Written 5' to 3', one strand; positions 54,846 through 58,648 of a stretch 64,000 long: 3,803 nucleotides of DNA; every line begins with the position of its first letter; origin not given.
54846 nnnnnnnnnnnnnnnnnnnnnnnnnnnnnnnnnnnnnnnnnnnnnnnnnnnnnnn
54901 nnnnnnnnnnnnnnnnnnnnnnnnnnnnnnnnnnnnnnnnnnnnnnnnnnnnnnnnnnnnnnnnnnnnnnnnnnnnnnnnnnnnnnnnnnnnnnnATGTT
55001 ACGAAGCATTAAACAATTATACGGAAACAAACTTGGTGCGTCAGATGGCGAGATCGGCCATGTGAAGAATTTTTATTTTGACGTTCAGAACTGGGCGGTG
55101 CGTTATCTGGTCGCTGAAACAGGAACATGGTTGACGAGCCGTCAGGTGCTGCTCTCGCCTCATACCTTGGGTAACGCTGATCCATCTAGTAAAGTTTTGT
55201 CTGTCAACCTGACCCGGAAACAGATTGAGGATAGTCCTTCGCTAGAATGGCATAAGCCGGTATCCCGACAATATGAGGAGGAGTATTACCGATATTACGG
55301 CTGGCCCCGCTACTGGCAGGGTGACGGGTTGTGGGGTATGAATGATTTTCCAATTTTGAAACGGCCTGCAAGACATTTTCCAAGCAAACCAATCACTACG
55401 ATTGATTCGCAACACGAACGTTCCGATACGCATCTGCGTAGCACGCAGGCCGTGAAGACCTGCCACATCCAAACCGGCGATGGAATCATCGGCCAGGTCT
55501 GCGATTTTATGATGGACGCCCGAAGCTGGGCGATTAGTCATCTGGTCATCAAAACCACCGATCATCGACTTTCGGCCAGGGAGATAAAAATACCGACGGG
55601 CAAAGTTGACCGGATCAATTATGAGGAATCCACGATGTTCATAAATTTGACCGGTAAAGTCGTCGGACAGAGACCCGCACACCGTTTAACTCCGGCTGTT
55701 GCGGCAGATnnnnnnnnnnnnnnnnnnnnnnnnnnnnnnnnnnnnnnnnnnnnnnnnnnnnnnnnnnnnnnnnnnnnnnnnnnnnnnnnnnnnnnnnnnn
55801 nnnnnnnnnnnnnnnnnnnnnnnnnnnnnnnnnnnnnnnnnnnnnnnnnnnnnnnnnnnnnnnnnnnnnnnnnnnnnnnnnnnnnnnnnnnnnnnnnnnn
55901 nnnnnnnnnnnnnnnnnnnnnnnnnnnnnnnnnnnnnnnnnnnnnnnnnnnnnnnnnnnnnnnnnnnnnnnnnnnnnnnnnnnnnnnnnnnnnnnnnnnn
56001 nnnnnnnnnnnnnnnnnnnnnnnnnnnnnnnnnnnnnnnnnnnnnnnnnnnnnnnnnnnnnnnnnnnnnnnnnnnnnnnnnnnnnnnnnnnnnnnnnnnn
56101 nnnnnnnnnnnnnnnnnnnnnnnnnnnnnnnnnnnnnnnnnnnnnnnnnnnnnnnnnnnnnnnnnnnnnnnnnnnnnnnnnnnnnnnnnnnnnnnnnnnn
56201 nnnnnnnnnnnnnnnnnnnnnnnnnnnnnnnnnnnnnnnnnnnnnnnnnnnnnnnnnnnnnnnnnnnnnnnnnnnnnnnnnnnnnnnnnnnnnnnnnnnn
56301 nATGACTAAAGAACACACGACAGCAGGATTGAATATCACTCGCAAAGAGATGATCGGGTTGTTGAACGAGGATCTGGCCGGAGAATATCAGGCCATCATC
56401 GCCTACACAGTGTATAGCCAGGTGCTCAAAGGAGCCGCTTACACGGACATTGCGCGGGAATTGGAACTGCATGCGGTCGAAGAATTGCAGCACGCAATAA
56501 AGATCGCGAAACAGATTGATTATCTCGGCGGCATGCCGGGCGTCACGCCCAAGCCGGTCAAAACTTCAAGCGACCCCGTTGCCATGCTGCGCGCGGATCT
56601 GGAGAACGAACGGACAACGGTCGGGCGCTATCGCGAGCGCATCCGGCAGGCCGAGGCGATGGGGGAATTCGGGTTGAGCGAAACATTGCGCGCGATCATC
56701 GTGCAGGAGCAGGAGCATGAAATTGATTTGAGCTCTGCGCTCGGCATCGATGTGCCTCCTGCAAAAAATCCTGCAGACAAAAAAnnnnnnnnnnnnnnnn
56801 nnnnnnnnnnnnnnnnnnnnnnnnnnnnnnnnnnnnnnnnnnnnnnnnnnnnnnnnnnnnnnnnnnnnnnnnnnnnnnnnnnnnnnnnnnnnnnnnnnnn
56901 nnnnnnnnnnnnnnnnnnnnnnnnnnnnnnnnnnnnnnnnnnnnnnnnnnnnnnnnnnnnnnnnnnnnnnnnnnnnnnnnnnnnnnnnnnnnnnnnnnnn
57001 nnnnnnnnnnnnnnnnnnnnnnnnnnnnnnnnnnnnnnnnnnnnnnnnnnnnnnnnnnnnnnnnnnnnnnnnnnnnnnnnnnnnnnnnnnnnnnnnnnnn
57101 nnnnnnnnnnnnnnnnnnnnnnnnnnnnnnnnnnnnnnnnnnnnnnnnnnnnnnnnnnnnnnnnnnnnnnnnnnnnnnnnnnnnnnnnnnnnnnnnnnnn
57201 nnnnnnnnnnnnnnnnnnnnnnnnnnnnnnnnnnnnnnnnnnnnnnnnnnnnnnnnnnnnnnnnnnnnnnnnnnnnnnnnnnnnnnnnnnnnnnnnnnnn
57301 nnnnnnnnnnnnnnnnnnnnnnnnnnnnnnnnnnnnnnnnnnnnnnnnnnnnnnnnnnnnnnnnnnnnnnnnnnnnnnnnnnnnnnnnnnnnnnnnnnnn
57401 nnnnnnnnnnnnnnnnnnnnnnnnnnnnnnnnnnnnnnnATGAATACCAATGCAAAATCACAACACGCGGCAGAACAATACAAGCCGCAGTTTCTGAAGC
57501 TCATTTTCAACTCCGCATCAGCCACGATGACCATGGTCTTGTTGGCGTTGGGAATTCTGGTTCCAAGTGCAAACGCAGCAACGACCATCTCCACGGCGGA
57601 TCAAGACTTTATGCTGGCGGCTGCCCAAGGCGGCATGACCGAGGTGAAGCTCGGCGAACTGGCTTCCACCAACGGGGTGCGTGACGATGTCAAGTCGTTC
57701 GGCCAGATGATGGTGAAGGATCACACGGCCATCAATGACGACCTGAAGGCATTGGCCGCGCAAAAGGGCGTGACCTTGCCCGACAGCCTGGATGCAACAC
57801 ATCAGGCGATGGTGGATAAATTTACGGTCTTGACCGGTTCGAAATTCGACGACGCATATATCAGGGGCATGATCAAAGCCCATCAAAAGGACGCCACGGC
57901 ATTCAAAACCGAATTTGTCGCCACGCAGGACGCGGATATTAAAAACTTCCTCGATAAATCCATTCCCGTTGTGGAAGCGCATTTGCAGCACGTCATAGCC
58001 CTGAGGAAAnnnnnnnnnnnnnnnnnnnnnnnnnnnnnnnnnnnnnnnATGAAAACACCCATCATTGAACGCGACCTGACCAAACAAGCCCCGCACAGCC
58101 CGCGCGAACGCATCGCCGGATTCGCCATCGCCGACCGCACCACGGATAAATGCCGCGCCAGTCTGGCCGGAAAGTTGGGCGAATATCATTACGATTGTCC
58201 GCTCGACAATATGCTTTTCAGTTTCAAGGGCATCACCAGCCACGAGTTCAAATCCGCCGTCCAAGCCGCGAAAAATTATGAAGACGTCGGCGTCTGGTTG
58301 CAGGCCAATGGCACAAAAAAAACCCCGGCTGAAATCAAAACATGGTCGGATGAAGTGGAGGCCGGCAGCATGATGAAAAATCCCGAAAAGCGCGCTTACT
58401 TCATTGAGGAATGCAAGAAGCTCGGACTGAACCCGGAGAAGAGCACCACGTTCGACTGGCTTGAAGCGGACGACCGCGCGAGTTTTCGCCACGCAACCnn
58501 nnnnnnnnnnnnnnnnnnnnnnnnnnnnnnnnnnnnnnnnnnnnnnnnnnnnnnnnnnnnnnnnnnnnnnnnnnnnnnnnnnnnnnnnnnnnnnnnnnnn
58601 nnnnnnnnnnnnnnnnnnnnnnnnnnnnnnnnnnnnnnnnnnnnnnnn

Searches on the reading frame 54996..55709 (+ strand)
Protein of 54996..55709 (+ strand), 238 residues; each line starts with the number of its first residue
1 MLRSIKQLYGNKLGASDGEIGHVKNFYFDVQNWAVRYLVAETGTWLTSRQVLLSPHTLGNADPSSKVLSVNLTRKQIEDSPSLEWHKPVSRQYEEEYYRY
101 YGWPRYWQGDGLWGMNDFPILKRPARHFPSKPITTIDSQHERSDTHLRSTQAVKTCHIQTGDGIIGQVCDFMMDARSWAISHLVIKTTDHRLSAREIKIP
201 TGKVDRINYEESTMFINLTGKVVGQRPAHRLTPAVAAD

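Call 59: search_protein_families(library=pfam, proteins=[window:54996-55709:+], max_evalue=0.01)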
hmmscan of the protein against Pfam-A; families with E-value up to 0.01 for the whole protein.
window:54996-55709:+ (238 aa): 1 family
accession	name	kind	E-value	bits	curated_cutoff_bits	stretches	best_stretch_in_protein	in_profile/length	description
PF05239.21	PRC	-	8.8e-07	29.3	21.2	1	17-61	19-62/78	PRC-barrel domain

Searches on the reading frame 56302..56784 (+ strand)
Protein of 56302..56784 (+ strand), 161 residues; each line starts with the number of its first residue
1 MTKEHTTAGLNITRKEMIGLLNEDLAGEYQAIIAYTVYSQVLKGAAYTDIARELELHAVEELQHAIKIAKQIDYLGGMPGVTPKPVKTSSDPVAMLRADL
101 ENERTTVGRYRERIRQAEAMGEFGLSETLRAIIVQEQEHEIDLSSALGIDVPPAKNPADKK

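Call 59: search_protein_families(library=pfam, proteins=[window:56302-56784:+], max_evalue=0.01)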
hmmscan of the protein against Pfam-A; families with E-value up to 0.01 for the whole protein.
window:56302-56784:+ (161 aa): 2 families
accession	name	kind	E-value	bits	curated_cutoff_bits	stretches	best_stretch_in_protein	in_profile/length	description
PF00210.30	Ferritin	-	5.9e-23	81.8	24.5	1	20-147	3-136/142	Ferritin-like domain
PF02915.23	Rubrerythrin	-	2.4e-07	31.7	22.8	1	21-143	3-133/137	Rubrerythrin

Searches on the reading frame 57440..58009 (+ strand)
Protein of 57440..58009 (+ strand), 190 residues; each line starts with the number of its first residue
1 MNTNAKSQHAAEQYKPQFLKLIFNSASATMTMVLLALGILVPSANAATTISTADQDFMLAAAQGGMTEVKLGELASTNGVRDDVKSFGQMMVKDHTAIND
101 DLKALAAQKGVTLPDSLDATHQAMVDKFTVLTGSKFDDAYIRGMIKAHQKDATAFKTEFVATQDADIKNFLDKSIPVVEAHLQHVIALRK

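Call 59: search_protein_families(library=pfam, proteins=[window:57440-58009:+], max_evalue=0.01)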
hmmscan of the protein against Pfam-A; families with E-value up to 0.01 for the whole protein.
window:57440-58009:+ (190 aa): 2 families
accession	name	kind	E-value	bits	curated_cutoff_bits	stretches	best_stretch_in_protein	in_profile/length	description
PF13628.12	DUF4142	-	6.3e-42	143.6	27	1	53-188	2-138/138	Domain of unknown function (DUF4142)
PF03713.19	DUF305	-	9.7e-05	22.9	27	1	120-172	82-134/151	Domain of unknown function (DUF305)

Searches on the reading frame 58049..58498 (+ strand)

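Call 59: search_protein_families(library=pfam, proteins=[window:58049-58498:+], max_evalue=0.01)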
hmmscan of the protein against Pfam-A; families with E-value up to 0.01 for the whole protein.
window:58049-58498:+ (150 aa): 1 family
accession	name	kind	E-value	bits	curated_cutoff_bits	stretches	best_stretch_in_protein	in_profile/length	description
PF16798.10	DUF5069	-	1e-31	110.3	27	1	12-143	1-132/133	Domain of unknown function (DUF5069)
